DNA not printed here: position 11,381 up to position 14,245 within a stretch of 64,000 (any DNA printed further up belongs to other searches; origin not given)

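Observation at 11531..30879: Array of five T9SS-secreted ASST-family beta-propeller paralogues carrying carbohydrate-binding modules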

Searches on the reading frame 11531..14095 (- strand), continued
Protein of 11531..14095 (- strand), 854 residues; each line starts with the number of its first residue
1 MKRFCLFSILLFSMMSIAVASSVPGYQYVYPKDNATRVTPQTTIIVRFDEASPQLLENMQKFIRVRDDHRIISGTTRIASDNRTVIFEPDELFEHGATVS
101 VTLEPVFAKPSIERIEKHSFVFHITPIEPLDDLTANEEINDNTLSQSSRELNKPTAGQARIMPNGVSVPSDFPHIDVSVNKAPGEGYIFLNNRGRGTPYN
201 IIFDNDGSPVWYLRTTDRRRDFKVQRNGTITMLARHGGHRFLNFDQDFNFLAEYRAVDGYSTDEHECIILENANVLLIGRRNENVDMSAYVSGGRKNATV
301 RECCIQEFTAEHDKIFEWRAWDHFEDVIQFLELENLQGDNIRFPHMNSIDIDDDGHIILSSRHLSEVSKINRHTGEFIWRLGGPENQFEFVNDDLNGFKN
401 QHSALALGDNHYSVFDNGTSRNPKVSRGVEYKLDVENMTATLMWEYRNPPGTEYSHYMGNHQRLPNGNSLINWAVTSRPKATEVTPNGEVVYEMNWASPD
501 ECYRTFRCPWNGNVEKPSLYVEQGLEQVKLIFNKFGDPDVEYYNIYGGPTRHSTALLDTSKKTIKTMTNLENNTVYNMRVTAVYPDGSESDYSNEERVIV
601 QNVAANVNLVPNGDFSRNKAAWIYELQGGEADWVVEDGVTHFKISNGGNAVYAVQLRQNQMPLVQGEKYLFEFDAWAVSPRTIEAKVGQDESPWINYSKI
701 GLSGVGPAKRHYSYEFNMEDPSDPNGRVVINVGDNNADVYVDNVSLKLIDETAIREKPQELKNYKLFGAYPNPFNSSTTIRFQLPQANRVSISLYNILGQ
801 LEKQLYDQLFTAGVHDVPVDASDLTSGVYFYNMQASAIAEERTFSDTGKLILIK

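Call 87: find_encoding_contigs(protein=P0053, flank=10000, max_places=1)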
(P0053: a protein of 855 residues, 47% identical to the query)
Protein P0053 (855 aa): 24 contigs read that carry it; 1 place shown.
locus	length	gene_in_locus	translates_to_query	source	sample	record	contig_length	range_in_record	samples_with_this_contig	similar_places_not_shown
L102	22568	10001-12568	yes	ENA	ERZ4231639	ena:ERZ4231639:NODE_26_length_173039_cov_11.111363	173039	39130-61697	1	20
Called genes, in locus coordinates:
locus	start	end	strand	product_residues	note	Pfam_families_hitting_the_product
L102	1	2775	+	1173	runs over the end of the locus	-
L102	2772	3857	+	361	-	PF19572:PorV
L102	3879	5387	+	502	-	-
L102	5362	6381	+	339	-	PF00722:Glyco_hydro_16, PF26113:GH16_XgeA, PF03935:SKN1_KRE6_Sbg1 (weak)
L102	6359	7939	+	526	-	PF00722:Glyco_hydro_16, PF18962:Por_Secre_tail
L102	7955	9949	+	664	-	PF00150:Cellulase, PF03422:CBM_6, PF18099:CBM_35_2, PF13860:FlgD_ig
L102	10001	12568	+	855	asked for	PF05935:Arylsulfotrans, PF14269:Arylsulfotran_2, PF02018:CBM_4_9, PF18962:Por_Secre_tail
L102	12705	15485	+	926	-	PF05935:Arylsulfotrans, PF14269:Arylsulfotran_2, PF00041:fn3 (faint), PF10342:Kre9_KNH (weak), PF13860:FlgD_ig, PF18962:Por_Secre_tail (weak)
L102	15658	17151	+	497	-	PF00083:Sugar_tr, PF07690:MFS_1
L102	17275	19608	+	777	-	PF16656:Pur_ac_phosph_N, PF00149:Metallophos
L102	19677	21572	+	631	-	PF00474:SSF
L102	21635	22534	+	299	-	PF02574:S-methyl_trans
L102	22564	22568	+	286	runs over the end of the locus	PF00480:ROK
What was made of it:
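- On T9SS type A cargo: A PorV gene lies beside related ASSTs in L102 (call 87).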

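Call 88: find_encoding_contigs(protein=P0110, flank=10000, max_places=1)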
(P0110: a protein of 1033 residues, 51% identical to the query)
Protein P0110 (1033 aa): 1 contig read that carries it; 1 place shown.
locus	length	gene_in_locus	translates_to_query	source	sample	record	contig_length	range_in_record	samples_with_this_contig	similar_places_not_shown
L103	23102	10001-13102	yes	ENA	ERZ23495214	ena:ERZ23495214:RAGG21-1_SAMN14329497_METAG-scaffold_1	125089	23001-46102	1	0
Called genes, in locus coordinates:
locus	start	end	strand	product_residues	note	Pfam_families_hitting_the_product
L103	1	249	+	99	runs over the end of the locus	-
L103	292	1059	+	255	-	PF03372:Exo_endo_phos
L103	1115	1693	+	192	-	PF01965:DJ-1_PfpI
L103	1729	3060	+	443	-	PF01408:GFO_IDH_MocA, PF22725:GFO_IDH_MocA_C3 (faint), PF19051:GFO_IDH_MocA_C2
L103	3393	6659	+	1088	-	PF05935:Arylsulfotrans, PF14269:Arylsulfotran_2, PF02018:CBM_4_9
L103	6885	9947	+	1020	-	PF05935:Arylsulfotrans, PF14269:Arylsulfotran_2, PF02018:CBM_4_9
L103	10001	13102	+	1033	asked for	PF05935:Arylsulfotrans, PF14269:Arylsulfotran_2, PF02018:CBM_4_9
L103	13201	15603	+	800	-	PF05935:Arylsulfotrans (weak), PF14269:Arylsulfotran_2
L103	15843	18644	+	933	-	PF05935:Arylsulfotrans, PF14269:Arylsulfotran_2, PF00041:fn3 (faint)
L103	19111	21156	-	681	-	PF08305:NPCBM, PF05345:He_PIG, PF16499:Melibiase_2, PF17801:Melibiase_C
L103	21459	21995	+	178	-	PF07638:Sigma70_ECF (faint), PF04542:Sigma70_r2, PF08281:Sigma70_r4_2, PF04545:Sigma70_r4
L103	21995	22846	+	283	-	-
